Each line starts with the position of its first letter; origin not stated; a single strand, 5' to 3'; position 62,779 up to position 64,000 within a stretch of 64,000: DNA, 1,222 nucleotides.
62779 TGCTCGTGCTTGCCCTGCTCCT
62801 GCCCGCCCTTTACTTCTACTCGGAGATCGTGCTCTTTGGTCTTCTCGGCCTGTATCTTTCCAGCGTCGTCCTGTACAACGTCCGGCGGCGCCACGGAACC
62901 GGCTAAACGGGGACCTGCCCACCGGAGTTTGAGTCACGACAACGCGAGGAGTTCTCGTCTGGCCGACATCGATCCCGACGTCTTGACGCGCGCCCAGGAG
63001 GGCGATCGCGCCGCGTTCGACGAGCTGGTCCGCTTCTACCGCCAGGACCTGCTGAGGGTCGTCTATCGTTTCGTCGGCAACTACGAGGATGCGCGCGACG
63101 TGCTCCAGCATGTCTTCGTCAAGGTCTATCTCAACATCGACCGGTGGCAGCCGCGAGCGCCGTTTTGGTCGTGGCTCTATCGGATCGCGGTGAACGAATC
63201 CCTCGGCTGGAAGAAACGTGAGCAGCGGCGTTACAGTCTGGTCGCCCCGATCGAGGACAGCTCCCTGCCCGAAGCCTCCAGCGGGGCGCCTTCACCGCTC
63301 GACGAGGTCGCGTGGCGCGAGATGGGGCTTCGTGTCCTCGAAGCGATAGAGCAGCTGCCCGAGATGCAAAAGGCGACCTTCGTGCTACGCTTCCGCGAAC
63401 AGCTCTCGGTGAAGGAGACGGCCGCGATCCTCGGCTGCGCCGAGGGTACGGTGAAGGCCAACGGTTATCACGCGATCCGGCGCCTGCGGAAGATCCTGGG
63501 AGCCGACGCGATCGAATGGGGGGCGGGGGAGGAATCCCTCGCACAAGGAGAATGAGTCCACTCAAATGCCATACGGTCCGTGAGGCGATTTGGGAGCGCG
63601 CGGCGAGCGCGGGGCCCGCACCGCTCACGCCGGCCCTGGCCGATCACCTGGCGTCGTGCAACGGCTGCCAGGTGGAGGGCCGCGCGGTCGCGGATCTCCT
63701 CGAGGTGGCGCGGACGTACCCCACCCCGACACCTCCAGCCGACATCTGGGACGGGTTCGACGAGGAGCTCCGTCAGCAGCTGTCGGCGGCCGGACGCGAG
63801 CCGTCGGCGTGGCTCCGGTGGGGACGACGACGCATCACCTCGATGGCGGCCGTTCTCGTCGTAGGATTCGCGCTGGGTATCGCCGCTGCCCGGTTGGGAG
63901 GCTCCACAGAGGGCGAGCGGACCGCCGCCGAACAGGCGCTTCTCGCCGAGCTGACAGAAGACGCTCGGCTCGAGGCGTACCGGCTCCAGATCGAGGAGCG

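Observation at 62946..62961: ECF sigma factor gene with a GAGGAG Shine-Dalgarno sequence placed for a CTG initiation codon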

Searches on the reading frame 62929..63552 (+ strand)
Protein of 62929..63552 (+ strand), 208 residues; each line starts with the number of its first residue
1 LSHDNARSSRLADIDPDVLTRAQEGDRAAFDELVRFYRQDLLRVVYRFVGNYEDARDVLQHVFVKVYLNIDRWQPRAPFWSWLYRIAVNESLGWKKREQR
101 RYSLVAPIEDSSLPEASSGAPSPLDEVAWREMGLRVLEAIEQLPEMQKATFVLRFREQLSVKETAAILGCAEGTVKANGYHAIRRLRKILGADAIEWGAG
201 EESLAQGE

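Call 7: search_protein_families(library=pfam, proteins=[window:62929-63552:+])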
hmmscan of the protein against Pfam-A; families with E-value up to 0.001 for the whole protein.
window:62929-63552:+ (208 aa): 5 families
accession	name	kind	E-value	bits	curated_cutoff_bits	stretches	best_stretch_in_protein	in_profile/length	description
PF04542.20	Sigma70_r2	-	1.5e-14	53.9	24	1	33-101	1-71/71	Sigma-70 region 2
PF08281.18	Sigma70_r4_2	-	2.8e-12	46.5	25.7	1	135-186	3-54/54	Sigma-70, region 4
PF04545.22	Sigma70_r4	-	4.4e-08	33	24.1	1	139-188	1-50/50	Sigma-70, region 4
PF07638.17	Sigma70_ECF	-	2.1e-06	28.2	21.1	1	18-183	7-175/185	ECF sigma factor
PF13384.12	HTH_23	-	0.00035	20.7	24.6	0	145-175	4-34/50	Homeodomain-like domain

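Call 8: search_protein_families(library=ncbifam, proteins=[window:62929-63552:+])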
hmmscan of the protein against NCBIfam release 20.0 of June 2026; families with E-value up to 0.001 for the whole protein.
window:62929-63552:+ (208 aa): 81 families (the best 25 are shown)
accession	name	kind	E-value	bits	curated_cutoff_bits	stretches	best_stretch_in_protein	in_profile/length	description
NF008888.0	PRK11922.1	equivalog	1.7e-32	112.9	204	1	7-192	9-198/231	RNA polymerase sigma factor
NF009166.1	PRK12513.1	equivalog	8.3e-32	110.4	206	1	12-192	6-188/193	RNA polymerase sigma factor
NF007223.0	PRK09641.1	equivalog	8.9e-31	107.2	209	1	20-190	10-184/187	RNA polymerase sigma factor SigW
NF007225.0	PRK09643.1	equivalog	1.2e-29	103.5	190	1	14-191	13-183/204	RNA polymerase sigma factor SigM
TIGR02948.1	SigW_bacill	equivalog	1.8e-28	99.9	243.1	1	19-190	9-184/187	RNA polymerase sigma factor SigW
TIGR02983.1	SigE-fam_strep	subfamily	5.5e-28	97.9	141.55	1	26-190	4-158/162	SigE family RNA polymerase sigma factor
TIGR02939.1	RpoE_Sigma70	equivalog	1.9e-27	96.5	236.15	1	13-182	5-178/190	RNA polymerase sigma factor RpoE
TIGR02937.1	sigma70-ECF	superfamily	1.1e-26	93.4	42.9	1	29-190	2-165/165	sigma-70 family RNA polymerase sigma factor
NF004113.0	PRK05602.1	equivalog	1.6e-26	93.2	208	1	7-193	24-204/211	RNA polymerase sigma factor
NF007216.0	PRK09638.1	equivalog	8e-25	87.6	194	1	17-192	7-176/180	RNA polymerase sigma factor SigY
TIGR02985.1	Sig70_bacteroi1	subfamily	1.5e-24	87.1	126.4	1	29-190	2-162/162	RNA polymerase sigma-70 factor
TIGR02952.1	Sig70_famx2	equivalog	2.9e-24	85.9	206.45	1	19-190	2-170/170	ECF subfamily RNA polymerase sigma factor, BldN family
NF006930.0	PRK09415.1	subfamily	4.1e-24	85.4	198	1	24-190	12-175/179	RNA polymerase factor sigma C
NF009171.0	PRK12518.1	equivalog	4.1e-22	78.9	208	1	11-195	10-189/191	RNA polymerase sigma factor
NF006089.0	PRK08241.1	subfamily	7.1e-22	77.9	240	1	18-189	12-199/343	RNA polymerase subunit sigma-70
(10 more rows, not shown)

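Call 9: find_homologous_proteins(query=window:62929-63552:+, max_evalue=1e-20)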
Query window:62929-63552:+ (208 aa): 169 proteins with E <= 1e-20 among 735 candidates; the best 120 are listed.
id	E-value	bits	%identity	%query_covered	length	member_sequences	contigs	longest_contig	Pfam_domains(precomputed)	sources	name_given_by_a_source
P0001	2.0e-122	424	92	100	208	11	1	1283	PF07638.18,PF04545.23,PF04542.21,PF08281.19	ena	-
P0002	4.9e-118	410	88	100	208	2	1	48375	PF07638.18,PF04545.23,PF04542.21,PF08281.19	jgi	jgi:RNA polymerase sigma-70 factor (ECF subfamily)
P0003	2.5e-106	372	83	95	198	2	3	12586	PF07638.18,PF04545.23,PF04542.21,PF08281.19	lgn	-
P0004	5.1e-106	371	82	98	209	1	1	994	PF07638.18,PF04545.23,PF04542.21,PF08281.19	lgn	-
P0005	1.8e-105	369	81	95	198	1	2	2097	PF07638.18,PF04545.23,PF04542.21,PF08281.19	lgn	-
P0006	6.8e-104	364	85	90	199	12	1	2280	PF07638.18,PF04545.23,PF04542.21,PF08281.19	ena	-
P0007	1.5e-103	363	84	88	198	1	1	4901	PF07638.18,PF04545.23,PF04542.21,PF08281.19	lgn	-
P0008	1.9e-103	362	84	90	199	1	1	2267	PF07638.18,PF04545.23,PF04542.21,PF08281.19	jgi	jgi:RNA polymerase sigma-70 factor, ECF subfamily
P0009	5.8e-102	358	82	95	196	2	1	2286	PF07638.18,PF04545.23,PF04542.21,PF08281.19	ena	-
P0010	1.3e-101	356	82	95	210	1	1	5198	PF07638.18,PF04545.23,PF04542.21,PF08281.19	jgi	jgi:RNA polymerase sigma-70 factor (ECF subfamily)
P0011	4.3e-101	355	80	95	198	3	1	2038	PF07638.18,PF04545.23,PF04542.21,PF08281.19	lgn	-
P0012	9.5e-101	354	83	94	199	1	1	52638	PF07638.18,PF04545.23,PF04542.21,PF08281.19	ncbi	-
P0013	1.0e-98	347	81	90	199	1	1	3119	PF07638.18,PF04545.23,PF04542.21,PF08281.19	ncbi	-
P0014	2.5e-97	343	78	93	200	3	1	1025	PF07638.18,PF04545.23,PF04542.21,PF08281.19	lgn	-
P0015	8.0e-97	341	82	87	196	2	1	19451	PF07638.18,PF04545.23,PF04542.21,PF08281.19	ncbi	-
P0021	2.5e-95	336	76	93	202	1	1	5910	PF13384.13,PF07638.18,PF04545.23,PF04542.21,PF08281.19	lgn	-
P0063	1.1e-87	311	79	84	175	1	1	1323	PF04545.23,PF04542.21,PF08281.19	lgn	-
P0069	7.4e-87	308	71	96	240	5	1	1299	PF13384.13,PF07638.18,PF04545.23,PF04542.21,PF08281.19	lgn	-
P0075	2.8e-79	284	79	78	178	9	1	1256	PF13384.13,PF04545.23,PF04542.21,PF08281.19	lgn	-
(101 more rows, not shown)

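Call 10: find_related_loci(query=window:62929-63552:+, collection=genome_contigs, flank=3000)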
Query window:62929-63552:+ (208 aa) in genome_contigs; peptide patterns used: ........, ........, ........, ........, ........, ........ (x = any residue, [..] = any of these).
311 stretches matched a pattern; 84 encode a relative of the query (tblastn E <= 1e-3); the best 80 are kept; 80 distinct loci.
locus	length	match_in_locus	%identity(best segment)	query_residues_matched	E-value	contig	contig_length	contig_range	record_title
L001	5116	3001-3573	77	10-201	4e-99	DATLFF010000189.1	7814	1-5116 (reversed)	MAG TPA_asm: Gemmatimonadota bacterium isolate SMAG_U14395 k141_903702, whole genome shotgun sequence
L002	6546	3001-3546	81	11-192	1e-98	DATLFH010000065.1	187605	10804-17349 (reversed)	MAG TPA_asm: Gemmatimonadota bacterium isolate SMAG_U14397 k141_3524260, whole genome shotgun sequence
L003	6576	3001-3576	74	11-202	2e-96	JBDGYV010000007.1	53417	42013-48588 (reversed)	MAG: Gemmatimonadota bacterium isolate M3-38_Bin_144 M3-38_Bin_144_scaffold_1468, whole genome shotgun sequence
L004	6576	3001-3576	74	11-202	3e-95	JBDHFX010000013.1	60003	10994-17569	MAG: Gemmatimonadota bacterium isolate M8-58_Bin_324 M8-58_Bin_324_scaffold_8451, whole genome shotgun sequence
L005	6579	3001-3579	74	4-196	2e-95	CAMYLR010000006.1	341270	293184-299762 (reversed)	MAG: uncultured Gemmatimonadales bacterium isolate ES_M_Gemmatimonadota_02 genome assembly, contig: scaffold_14, whole g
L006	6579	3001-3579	74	11-203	9e-95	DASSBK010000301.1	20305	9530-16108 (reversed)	MAG TPA_asm: Gemmatimonadota bacterium isolate SMAG_U892 k141_1263369, whole genome shotgun sequence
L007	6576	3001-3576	73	5-196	3e-94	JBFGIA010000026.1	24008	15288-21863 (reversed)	MAG: Gemmatimonadota bacterium isolate Mix_sand02.2020.12.Z.53 k141_74859_length_24008_cov_11.6310, whole genome shotgun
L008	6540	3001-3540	77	11-190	7e-94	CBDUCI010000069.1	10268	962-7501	MAG TPA_asm: uncultured bacterium isolate ERR2431957_metabat2_43 genome assembly, contig: ERZ23878503.2131, whole genome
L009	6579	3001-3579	74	11-203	6e-94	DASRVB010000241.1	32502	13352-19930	MAG TPA_asm: Gemmatimonadota bacterium isolate SMAG_U8635 k141_623088, whole genome shotgun sequence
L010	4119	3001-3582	74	6-201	6e-94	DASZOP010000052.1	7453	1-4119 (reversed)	MAG TPA_asm: Gemmatimonadota bacterium isolate SMAG_U5948 k141_991060, whole genome shotgun sequence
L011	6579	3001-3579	73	11-203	2e-93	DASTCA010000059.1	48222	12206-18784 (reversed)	MAG TPA_asm: Gemmatimonadota bacterium isolate SMAG_U780 k141_722431, whole genome shotgun sequence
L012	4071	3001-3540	77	11-190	2e-93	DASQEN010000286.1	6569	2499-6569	MAG TPA_asm: Gemmatimonadota bacterium isolate SMAG_U11755 k141_654522, whole genome shotgun sequence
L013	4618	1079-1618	79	11-190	2e-93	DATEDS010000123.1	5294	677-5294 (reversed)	MAG TPA_asm: Gemmatimonadota bacterium isolate SMAG_U8713 k141_601174, whole genome shotgun sequence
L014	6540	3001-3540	77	11-190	2e-93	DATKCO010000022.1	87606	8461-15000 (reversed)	MAG TPA_asm: Gemmatimonadota bacterium isolate SMAG_U14448 k141_19620, whole genome shotgun sequence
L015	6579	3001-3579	74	11-203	1e-93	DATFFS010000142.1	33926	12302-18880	MAG TPA_asm: Gemmatimonadota bacterium isolate SMAG_U8642 k141_2226265, whole genome shotgun sequence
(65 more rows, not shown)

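Call 14: find_encoding_contigs(protein=P0001, flank=3000, max_places=4)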
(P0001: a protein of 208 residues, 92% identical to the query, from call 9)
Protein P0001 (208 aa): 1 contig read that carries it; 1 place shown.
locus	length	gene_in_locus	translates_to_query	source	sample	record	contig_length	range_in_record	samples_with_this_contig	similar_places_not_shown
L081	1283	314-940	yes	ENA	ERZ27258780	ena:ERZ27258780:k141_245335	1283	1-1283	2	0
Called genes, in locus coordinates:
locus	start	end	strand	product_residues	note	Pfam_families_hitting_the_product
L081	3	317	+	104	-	?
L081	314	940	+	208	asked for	PF07638:Sigma70_ECF (faint), PF04542:Sigma70_r2, PF08281:Sigma70_r4_2, PF04545:Sigma70_r4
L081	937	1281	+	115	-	?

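Call 15: find_encoding_contigs(protein=P0002, flank=3000, max_places=4)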
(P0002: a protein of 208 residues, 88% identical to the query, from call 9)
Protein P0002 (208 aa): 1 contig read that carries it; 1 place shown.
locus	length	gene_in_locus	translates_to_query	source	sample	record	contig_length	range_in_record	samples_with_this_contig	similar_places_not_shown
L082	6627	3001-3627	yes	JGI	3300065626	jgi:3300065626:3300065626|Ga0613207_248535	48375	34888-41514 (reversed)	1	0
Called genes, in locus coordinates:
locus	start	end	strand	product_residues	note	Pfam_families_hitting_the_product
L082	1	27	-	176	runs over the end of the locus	PF02559:CarD_TRCF_RID, PF21095:CarD_C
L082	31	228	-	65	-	PF01165:Ribosomal_S21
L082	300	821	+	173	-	-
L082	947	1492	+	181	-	PF00730:HhH-GPD, PF00633:HHH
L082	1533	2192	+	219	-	PF02666:PS_Dcarbxylase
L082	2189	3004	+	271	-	PF01066:CDP-OH_P_transf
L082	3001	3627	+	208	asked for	PF07638:Sigma70_ECF (faint), PF04542:Sigma70_r2, PF08281:Sigma70_r4_2, PF04545:Sigma70_r4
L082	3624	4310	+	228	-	-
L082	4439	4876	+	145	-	PF03641:Lysine_decarbox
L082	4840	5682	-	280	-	PF01427:Peptidase_M15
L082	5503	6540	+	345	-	PF04055:Radical_SAM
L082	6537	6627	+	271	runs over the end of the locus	PF12850:Metallophos_2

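Call 18: find_encoding_contigs(protein=P0004, flank=1500, max_places=3)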
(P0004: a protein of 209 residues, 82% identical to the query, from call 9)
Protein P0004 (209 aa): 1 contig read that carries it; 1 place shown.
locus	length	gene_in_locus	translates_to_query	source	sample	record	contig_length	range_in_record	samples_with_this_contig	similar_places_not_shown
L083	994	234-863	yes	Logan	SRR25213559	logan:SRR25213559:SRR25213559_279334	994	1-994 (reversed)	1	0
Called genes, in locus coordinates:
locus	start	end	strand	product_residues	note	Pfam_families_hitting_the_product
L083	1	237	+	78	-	?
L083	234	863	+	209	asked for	PF07638:Sigma70_ECF (weak), PF04542:Sigma70_r2, PF08281:Sigma70_r4_2, PF04545:Sigma70_r4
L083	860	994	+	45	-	?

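Call 19: find_encoding_contigs(protein=P0010, flank=1500, max_places=3)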
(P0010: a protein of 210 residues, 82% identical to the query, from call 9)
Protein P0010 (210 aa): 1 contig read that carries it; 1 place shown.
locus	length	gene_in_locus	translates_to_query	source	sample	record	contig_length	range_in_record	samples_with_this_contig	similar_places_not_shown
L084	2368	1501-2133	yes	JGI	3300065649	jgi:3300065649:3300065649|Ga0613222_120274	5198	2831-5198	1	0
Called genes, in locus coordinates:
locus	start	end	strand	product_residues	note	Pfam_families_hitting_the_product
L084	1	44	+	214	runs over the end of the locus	PF00730:HhH-GPD, PF00633:HHH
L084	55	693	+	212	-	PF02666:PS_Dcarbxylase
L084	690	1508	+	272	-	PF01066:CDP-OH_P_transf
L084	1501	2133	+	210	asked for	PF07638:Sigma70_ECF (faint), PF04542:Sigma70_r2, PF08281:Sigma70_r4_2, PF04545:Sigma70_r4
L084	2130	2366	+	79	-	?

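Call 20: find_encoding_contigs(protein=P0021, flank=1500, max_places=3)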
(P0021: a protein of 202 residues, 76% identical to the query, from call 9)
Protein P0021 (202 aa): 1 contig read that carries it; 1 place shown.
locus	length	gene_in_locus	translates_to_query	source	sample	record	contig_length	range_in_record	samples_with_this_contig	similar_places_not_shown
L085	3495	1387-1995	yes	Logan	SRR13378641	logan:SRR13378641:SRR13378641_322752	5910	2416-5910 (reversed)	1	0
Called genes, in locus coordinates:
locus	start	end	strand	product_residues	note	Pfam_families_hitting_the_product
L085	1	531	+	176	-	?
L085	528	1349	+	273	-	PF01066:CDP-OH_P_transf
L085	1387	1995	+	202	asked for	PF07638:Sigma70_ECF (faint), PF04542:Sigma70_r2, PF08281:Sigma70_r4_2, PF04545:Sigma70_r4 (weak), PF13384:HTH_23 (faint)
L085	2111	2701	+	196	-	-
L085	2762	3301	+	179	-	PF18306:LDcluster4, PF03641:Lysine_decarbox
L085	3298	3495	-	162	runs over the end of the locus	PF01427:Peptidase_M15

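Call 21: find_encoding_contigs(protein=P0069, flank=1500, max_places=3)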
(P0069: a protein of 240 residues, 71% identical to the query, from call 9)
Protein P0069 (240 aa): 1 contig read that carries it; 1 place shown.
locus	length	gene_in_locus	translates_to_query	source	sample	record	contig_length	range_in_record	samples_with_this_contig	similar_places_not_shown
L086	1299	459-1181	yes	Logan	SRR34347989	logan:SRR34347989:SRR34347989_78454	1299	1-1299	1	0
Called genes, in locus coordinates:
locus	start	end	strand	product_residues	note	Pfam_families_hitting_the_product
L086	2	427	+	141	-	?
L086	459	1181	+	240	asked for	PF07638:Sigma70_ECF (weak), PF04542:Sigma70_r2, PF13384:HTH_23 (faint), PF08281:Sigma70_r4_2, PF04545:Sigma70_r4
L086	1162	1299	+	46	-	?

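Call 22: find_encoding_contigs(protein=P0063, flank=1500, max_places=3)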
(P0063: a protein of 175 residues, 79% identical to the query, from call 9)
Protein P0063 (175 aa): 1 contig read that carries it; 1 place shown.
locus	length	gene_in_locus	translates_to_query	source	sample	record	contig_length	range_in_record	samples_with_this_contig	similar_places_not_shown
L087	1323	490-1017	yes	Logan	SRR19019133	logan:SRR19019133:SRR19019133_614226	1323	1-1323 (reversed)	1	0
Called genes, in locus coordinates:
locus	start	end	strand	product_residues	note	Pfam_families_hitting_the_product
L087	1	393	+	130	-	?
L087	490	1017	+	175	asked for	PF04542:Sigma70_r2, PF08281:Sigma70_r4_2, PF04545:Sigma70_r4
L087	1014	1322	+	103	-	?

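Call 23: find_encoding_contigs(protein=P0075, flank=1500, max_places=3)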
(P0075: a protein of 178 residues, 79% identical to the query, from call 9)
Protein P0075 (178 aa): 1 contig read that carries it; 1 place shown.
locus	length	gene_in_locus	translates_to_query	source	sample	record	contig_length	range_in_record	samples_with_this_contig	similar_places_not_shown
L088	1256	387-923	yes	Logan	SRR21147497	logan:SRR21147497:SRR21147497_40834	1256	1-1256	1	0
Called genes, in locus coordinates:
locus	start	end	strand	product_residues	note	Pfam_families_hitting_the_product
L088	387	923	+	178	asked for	PF04542:Sigma70_r2, PF13384:HTH_23 (faint), PF08281:Sigma70_r4_2, PF04545:Sigma70_r4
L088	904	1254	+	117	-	?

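Call 46: list_cluster_members(proteins=[P0001, P0002, P0004, P0063, P0075, P0069])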
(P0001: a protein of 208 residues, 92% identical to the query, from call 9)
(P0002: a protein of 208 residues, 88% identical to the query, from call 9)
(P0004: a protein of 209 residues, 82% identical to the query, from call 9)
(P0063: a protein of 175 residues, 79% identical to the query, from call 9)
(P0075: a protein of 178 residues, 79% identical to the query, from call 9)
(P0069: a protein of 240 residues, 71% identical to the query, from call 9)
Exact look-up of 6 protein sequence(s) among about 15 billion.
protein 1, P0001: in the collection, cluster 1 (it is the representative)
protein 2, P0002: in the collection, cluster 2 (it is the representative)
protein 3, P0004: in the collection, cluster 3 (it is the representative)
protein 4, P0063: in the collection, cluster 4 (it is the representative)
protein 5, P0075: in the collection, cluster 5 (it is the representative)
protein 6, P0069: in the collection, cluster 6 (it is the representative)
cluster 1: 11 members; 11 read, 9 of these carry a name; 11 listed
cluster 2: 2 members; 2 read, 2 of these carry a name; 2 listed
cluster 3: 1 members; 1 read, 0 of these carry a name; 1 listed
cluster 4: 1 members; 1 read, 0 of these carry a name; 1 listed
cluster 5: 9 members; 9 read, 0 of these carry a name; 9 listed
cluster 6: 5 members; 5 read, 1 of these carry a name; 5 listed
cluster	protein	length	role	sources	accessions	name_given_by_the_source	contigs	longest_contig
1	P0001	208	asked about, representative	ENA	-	-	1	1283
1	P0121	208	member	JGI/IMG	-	RNA polymerase sigma-70 factor (ECF subfamily)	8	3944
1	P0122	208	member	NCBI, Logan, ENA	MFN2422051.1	MAG: RNA polymerase sigma factor [Gemmatimonadota bacterium]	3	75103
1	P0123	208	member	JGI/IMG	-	RNA polymerase sigma-70 factor (ECF subfamily)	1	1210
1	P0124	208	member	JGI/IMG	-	RNA polymerase sigma-70 factor (ECF subfamily)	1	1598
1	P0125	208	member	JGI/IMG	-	RNA polymerase sigma-70 factor (ECF subfamily)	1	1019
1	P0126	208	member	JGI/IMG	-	RNA polymerase sigma-70 factor (ECF subfamily)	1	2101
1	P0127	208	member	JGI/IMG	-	RNA polymerase sigma-70 factor (ECF subfamily)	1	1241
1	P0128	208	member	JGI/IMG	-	RNA polymerase sigma-70 factor, ECF subfamily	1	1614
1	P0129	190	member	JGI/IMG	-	RNA polymerase sigma-70 factor (ECF subfamily)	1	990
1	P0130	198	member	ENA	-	-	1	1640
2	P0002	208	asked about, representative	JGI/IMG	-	RNA polymerase sigma-70 factor (ECF subfamily)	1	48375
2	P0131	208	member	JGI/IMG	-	RNA polymerase sigma-70 factor (ECF subfamily)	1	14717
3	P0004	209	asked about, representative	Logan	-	-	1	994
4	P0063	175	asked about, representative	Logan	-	-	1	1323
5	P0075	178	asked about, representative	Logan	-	-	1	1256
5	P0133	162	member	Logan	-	-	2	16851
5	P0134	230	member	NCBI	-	-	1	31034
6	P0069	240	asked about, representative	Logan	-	-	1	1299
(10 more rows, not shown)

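Call 48: find_encoding_contigs(protein=P0130, flank=1500, max_places=3)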
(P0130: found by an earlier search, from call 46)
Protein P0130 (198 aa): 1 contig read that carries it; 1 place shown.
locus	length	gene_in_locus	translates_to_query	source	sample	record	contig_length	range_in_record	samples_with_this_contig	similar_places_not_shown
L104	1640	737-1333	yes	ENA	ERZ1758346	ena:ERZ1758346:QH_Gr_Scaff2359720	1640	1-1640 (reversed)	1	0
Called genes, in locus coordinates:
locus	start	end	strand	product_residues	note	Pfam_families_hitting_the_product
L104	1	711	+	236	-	?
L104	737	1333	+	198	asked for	PF07638:Sigma70_ECF (faint), PF04542:Sigma70_r2, PF08281:Sigma70_r4_2, PF04545:Sigma70_r4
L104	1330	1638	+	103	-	?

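Call 49: find_encoding_contigs(protein=P0133, flank=2500, max_places=3)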
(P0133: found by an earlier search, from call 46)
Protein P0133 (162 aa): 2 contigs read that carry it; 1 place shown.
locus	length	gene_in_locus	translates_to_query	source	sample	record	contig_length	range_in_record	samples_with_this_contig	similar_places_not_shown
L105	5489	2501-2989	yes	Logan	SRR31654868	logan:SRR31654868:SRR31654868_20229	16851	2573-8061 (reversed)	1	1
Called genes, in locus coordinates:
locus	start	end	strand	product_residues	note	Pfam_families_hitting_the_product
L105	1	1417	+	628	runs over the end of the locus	PF00999:Na_H_Exchanger, PF02254:TrkA_N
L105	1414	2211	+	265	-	PF01066:CDP-OH_P_transf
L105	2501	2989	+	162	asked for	PF04542:Sigma70_r2, PF13384:HTH_23 (faint), PF08281:Sigma70_r4_2, PF04545:Sigma70_r4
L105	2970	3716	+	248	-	-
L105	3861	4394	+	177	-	PF18306:LDcluster4, PF03641:Lysine_decarbox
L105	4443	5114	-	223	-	PF01427:Peptidase_M15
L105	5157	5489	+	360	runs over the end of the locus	PF04055:Radical_SAM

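Call 50: find_encoding_contigs(protein=P0134, flank=2500, max_places=3)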
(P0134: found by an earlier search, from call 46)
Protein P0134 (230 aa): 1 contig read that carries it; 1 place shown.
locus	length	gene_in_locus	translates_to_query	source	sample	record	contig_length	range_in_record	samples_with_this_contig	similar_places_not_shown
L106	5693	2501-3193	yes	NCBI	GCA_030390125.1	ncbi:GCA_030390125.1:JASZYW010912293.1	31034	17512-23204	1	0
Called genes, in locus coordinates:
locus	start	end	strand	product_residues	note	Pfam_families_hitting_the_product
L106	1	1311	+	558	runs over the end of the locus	PF00324:AA_permease, PF03845:Spore_permease (weak), PF13520:AA_permease_2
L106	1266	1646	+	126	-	PF00582:Usp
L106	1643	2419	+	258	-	PF01066:CDP-OH_P_transf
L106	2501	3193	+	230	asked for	PF07638:Sigma70_ECF (faint), PF04542:Sigma70_r2, PF08281:Sigma70_r4_2, PF04545:Sigma70_r4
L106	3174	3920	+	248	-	-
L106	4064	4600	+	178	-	PF18306:LDcluster4, PF03641:Lysine_decarbox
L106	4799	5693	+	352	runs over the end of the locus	PF04055:Radical_SAM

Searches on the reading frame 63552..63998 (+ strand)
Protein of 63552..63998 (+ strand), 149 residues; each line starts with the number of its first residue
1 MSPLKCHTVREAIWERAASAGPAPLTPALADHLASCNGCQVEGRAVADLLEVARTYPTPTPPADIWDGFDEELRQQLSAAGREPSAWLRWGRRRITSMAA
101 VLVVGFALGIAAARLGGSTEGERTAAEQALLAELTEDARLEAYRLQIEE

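Call 7: search_protein_families(library=pfam, proteins=[window:63552-63998:+])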
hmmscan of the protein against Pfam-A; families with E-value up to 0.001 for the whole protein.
window:63552-63998:+ (149 aa): 0 families

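Call 8: search_protein_families(library=ncbifam, proteins=[window:63552-63998:+])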
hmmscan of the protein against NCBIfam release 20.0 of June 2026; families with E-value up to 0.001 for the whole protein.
window:63552-63998:+ (149 aa): 1 family
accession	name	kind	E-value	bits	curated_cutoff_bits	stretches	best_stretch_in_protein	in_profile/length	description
NF052375.1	antisigma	equivalog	2.8e-07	30.7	100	1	29-140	18-128/217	anti-sigma factor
